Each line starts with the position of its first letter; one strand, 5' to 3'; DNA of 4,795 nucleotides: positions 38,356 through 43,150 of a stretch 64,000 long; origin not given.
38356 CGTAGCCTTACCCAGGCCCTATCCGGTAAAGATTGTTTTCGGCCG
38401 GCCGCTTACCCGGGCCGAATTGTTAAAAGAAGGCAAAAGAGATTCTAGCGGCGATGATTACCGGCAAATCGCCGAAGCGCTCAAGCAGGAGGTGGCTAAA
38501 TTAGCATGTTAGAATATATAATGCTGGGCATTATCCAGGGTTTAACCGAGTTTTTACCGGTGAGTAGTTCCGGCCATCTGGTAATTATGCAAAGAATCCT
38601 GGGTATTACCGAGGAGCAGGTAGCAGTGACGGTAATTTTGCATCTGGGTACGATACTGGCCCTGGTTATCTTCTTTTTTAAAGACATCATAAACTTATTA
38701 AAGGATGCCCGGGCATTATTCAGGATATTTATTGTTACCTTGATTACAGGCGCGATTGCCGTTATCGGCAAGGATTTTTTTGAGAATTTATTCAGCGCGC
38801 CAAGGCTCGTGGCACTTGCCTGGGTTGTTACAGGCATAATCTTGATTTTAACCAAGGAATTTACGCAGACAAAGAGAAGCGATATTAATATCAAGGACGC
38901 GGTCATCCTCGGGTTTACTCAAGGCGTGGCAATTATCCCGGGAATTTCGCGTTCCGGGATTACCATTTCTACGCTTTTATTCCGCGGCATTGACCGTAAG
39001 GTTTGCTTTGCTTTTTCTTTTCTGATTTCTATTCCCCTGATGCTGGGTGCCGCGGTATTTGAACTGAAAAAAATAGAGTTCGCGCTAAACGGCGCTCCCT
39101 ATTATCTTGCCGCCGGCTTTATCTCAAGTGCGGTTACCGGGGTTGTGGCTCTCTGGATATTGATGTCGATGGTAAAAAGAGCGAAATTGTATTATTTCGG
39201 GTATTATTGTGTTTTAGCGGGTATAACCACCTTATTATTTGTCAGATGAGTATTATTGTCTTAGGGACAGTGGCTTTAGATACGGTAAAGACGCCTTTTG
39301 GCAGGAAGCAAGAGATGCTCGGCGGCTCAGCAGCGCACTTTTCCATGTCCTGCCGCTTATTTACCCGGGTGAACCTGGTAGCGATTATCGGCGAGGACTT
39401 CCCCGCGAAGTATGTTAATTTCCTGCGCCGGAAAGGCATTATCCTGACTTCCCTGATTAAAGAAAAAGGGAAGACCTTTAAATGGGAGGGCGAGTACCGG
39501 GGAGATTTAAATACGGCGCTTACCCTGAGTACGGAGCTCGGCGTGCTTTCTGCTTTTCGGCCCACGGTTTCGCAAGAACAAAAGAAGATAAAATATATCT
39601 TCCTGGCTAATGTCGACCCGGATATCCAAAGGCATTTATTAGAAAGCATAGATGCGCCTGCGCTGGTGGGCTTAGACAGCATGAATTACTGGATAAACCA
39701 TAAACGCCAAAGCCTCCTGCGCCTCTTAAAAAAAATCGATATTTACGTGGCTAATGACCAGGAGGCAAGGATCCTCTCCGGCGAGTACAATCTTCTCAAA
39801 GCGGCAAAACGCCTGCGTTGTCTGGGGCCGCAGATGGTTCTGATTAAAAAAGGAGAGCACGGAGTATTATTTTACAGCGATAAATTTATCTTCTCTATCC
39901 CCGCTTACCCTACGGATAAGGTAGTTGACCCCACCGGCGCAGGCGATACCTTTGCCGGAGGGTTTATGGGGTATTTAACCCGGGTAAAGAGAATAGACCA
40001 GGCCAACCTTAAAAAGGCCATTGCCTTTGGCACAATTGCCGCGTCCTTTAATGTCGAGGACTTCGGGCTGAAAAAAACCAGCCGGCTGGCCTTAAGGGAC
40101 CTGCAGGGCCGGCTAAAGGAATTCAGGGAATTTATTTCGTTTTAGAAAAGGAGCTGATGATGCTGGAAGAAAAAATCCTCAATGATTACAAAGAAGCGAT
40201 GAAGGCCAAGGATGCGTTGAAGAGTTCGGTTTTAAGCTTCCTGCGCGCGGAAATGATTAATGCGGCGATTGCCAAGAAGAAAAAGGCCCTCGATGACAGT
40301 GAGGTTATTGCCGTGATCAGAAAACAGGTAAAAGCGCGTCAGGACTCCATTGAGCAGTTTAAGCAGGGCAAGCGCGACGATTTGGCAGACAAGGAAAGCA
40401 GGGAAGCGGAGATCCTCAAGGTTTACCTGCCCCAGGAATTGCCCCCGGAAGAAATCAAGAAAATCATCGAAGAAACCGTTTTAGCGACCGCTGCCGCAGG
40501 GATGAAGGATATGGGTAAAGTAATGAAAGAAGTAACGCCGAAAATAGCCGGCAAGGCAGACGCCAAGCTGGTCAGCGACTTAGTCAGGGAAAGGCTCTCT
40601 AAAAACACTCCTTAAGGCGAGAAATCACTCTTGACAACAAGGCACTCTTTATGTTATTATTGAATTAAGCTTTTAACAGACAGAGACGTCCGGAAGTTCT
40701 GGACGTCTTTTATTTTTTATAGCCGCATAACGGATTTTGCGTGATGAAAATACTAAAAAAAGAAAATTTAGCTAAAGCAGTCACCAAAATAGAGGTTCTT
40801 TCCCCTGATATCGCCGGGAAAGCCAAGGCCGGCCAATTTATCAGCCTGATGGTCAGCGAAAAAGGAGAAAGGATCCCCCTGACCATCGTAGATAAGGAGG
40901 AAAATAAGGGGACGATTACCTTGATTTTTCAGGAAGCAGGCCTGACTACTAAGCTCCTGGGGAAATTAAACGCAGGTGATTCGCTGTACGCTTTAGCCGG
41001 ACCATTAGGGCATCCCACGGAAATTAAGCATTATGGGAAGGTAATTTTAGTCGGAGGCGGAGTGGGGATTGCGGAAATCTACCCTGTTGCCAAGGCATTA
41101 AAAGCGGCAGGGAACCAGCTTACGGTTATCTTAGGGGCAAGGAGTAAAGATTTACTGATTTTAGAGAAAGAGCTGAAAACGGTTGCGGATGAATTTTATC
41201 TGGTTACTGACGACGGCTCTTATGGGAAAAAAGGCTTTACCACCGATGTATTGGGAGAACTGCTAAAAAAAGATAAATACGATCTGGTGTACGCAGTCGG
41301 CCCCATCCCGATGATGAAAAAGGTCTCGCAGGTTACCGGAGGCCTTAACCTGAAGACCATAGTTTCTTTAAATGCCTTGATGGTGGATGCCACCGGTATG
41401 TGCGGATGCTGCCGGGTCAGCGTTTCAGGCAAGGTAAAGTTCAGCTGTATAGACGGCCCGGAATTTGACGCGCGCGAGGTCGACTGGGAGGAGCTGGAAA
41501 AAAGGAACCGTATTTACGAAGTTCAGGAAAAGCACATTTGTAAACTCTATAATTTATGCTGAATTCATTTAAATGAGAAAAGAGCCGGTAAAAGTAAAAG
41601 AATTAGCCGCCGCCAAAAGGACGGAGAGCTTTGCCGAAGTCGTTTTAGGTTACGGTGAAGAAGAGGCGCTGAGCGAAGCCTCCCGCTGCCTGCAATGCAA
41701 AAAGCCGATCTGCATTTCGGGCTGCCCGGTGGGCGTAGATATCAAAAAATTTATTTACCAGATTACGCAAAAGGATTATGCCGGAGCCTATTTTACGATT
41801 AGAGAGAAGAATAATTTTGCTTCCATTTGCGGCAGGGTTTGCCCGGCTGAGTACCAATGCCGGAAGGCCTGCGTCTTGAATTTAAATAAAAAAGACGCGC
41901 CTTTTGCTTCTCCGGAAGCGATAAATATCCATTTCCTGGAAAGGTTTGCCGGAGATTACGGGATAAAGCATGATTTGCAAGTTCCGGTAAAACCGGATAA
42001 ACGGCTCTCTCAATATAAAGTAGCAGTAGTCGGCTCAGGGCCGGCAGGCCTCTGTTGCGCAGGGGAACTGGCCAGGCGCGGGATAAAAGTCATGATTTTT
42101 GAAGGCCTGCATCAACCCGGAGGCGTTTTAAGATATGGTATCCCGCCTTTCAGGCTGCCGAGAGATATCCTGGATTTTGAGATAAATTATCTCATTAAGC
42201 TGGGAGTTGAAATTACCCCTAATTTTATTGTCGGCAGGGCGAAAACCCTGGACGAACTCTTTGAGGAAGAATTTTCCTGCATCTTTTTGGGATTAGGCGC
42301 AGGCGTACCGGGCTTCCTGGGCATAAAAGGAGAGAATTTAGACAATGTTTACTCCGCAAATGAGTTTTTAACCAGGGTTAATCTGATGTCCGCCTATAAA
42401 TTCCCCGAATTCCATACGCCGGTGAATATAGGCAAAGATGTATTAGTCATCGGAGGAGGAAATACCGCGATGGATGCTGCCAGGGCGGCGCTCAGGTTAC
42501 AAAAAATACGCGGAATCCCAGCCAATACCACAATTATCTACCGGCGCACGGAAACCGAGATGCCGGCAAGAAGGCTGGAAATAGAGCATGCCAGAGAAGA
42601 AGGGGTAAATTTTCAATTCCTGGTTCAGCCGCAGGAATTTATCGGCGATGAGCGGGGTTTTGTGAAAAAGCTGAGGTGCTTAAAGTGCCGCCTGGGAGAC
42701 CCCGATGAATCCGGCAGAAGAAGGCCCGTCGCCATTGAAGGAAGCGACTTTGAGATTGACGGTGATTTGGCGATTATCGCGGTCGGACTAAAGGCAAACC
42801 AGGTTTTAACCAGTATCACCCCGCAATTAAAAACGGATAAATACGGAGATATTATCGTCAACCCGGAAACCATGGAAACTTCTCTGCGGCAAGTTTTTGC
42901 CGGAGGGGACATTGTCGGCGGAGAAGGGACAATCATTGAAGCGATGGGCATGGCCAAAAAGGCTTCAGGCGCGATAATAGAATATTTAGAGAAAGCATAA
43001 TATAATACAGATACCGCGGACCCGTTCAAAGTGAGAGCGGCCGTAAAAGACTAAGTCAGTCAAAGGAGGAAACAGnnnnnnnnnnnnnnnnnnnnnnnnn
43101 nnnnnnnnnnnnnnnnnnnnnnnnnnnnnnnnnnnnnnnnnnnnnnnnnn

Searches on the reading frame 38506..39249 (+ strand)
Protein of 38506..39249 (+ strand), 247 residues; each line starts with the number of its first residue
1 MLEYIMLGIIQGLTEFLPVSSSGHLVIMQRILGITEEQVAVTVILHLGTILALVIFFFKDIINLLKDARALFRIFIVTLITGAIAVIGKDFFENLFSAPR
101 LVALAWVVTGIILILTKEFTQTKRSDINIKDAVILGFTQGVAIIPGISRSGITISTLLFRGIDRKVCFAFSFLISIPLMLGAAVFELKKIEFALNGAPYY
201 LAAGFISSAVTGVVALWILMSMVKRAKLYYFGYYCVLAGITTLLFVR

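Call 84: search_protein_families(library=pfam, proteins=[window:38506-39249:+], max_evalue=1e-8)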
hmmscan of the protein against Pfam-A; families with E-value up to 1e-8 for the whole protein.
window:38506-39249:+ (247 aa): 1 family
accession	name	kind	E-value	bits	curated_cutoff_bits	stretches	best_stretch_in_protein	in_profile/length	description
PF02673.24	BacA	-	4.7e-69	233.4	33.4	1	5-240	2-256/257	Bacitracin resistance protein BacA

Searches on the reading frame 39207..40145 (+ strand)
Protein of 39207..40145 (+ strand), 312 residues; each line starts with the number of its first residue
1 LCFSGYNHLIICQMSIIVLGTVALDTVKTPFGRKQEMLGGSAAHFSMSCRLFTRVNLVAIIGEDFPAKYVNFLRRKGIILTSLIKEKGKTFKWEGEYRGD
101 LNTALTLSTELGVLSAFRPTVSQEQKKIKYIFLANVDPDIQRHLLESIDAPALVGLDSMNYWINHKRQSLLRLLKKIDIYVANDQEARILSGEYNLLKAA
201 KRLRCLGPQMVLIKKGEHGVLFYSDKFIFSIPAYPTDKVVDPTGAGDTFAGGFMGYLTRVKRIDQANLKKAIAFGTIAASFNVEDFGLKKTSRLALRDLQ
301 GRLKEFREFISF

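Call 84: search_protein_families(library=pfam, proteins=[window:39207-40145:+], max_evalue=1e-8)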
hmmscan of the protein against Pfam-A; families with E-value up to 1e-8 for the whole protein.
window:39207-40145:+ (312 aa): 1 family
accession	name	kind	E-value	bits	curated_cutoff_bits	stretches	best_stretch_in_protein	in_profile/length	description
PF00294.29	PfkB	-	7.5e-26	91.6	25.8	1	50-288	48-295/302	pfkB family carbohydrate kinase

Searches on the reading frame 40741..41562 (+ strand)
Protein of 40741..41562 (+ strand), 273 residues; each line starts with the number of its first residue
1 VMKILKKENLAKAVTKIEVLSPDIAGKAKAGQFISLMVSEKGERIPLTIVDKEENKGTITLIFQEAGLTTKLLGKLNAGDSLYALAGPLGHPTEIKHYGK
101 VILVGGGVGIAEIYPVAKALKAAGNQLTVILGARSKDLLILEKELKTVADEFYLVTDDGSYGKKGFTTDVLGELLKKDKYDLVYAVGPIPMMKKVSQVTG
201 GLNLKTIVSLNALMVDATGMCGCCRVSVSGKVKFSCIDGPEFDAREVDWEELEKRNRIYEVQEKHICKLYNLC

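Call 84: search_protein_families(library=pfam, proteins=[window:40741-41562:+], max_evalue=1e-8)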
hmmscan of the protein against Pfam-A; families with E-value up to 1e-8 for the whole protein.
window:40741-41562:+ (273 aa): 1 family
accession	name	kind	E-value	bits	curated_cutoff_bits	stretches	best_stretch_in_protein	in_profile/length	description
PF10418.14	DHODB_Fe-S_bind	-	2.9e-11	43.3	23.9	1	212-248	2-41/41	Iron-sulfur cluster binding domain of dihydroorotate dehydrogenase B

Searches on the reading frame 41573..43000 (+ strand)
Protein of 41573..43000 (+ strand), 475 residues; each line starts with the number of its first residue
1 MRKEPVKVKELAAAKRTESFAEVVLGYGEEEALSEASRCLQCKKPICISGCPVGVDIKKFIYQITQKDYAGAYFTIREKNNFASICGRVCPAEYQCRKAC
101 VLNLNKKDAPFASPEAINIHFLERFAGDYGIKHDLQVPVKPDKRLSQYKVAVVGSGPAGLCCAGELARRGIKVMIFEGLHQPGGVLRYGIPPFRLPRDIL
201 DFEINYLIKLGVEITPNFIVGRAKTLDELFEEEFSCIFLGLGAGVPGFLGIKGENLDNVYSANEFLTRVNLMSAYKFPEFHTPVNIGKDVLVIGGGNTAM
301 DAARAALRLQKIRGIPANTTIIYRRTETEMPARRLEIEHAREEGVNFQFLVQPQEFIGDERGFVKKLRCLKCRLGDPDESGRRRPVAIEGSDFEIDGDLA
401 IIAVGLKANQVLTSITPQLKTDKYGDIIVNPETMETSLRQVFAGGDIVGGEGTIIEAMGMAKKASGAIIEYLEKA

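Call 85: search_protein_families(library=pfam, proteins=[window:41573-43000:+], max_evalue=1e-8)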
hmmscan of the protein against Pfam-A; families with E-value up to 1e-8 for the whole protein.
window:41573-43000:+ (475 aa): 4 families
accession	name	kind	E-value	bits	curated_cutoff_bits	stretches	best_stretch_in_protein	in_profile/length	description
PF14691.11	Fer4_20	-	1.9e-35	121.5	25.8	1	17-133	2-111/113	Dihydroprymidine dehydrogenase domain II, 4Fe-4S cluster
PF07992.20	Pyr_redox_2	-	6.9e-30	104.9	26.1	1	148-460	1-290/291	Pyridine nucleotide-disulphide oxidoreductase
PF13738.12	Pyr_redox_3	-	2e-10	40.8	30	0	272-309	151-186/305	Pyridine nucleotide-disulphide oxidoreductase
PF00070.33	Pyr_redox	-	7.4e-10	39.7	22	0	290-367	2-77/82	Pyridine nucleotide-disulphide oxidoreductase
